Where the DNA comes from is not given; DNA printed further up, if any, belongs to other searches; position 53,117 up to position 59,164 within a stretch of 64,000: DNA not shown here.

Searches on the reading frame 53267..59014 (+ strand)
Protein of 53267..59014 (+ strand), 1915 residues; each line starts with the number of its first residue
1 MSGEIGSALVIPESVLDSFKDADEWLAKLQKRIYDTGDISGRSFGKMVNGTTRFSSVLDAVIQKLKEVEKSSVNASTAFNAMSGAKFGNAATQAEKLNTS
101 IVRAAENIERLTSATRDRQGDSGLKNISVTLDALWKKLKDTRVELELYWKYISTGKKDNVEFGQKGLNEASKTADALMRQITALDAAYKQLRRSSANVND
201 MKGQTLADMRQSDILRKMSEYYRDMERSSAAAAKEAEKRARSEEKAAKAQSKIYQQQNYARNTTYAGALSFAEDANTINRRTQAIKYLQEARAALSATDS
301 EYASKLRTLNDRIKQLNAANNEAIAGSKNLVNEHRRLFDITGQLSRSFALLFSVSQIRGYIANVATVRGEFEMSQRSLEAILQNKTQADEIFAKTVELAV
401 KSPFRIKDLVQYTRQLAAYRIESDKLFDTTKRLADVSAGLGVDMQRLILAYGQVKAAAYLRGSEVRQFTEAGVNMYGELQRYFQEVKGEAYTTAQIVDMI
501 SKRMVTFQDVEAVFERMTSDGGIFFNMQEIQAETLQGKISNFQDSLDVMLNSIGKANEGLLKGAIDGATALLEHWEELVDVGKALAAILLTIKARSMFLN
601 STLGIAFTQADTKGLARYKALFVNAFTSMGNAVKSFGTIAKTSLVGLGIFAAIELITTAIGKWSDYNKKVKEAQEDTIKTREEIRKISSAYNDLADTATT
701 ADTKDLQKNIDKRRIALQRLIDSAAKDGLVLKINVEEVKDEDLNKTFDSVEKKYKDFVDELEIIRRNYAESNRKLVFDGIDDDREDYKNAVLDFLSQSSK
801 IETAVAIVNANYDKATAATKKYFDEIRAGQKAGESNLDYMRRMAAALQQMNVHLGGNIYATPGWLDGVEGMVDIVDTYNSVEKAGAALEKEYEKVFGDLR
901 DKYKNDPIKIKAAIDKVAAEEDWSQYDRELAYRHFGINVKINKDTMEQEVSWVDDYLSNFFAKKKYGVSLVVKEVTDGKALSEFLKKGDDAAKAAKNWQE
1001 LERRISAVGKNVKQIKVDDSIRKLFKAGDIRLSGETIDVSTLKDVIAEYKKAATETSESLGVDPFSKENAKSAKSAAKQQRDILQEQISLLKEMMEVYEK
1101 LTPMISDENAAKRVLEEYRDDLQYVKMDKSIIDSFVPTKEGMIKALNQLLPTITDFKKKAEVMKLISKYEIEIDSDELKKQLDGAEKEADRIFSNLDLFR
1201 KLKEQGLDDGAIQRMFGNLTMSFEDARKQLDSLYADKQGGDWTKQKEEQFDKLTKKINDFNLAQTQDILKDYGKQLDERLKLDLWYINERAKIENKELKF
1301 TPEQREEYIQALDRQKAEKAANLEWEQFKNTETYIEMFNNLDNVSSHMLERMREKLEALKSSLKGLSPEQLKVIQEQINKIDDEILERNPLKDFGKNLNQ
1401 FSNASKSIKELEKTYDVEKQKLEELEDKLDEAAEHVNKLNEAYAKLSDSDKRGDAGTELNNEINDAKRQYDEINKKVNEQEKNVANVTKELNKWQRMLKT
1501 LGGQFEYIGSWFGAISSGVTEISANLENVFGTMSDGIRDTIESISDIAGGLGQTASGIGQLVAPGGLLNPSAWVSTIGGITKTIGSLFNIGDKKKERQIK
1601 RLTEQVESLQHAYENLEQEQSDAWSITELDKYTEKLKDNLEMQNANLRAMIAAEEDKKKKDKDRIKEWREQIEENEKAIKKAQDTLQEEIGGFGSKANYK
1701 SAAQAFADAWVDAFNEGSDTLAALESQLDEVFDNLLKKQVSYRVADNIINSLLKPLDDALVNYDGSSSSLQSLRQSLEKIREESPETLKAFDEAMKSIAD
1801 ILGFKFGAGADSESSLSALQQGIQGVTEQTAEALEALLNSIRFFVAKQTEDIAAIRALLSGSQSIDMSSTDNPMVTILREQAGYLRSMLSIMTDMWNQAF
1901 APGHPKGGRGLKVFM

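Call 5: search_protein_families(library=phrogs, proteins=[window:53267-59014:+], max_evalue=0.01)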
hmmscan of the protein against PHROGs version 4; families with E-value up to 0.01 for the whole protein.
window:53267-59014:+ (1915 aa): 11 families
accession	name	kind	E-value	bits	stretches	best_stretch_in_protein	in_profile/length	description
phrog_9959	-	tail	8.6e-98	329.5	3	328-587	35-288/1708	tail length tape measure protein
phrog_21917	-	unknown function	4.2e-45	155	1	1305-1868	876-1364/1395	-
phrog_4704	-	tail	9.6e-10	38.7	1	1374-1534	29-201/625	tail length tape measure protein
phrog_12798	-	tail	2e-09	37.2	1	365-652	63-321/1031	tail length tape measure protein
phrog_10613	-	tail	4e-09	37.7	1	1406-1573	45-216/237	tail length tape measure protein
phrog_29251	-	tail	4.6e-08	33.3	1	409-490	95-173/560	tail length tape measure protein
phrog_2335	-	tail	1.6e-06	27.3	2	17-516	22-503/1536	tail length tape measure protein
phrog_1533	-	tail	5.1e-06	25.3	1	1329-1510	54-231/1688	tail length tape measure protein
phrog_1107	-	tail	7.6e-06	25.1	1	1419-1723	577-877/1252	tail length tape measure protein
phrog_1499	-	unknown function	0.00078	19.8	1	663-812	231-370/427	-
phrog_1535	-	tail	0.003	16.7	1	1316-1548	58-298/1152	tail length tape measure protein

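Call 6: search_protein_families(library=pfam, proteins=[window:53267-59014:+], max_evalue=0.01)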
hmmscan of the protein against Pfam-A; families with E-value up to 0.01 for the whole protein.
window:53267-59014:+ (1915 aa): 1 family
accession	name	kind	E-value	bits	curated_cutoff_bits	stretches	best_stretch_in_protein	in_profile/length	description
PF20155.4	TMP_3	-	4e-14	53.2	41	1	365-554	4-191/192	Tape measure protein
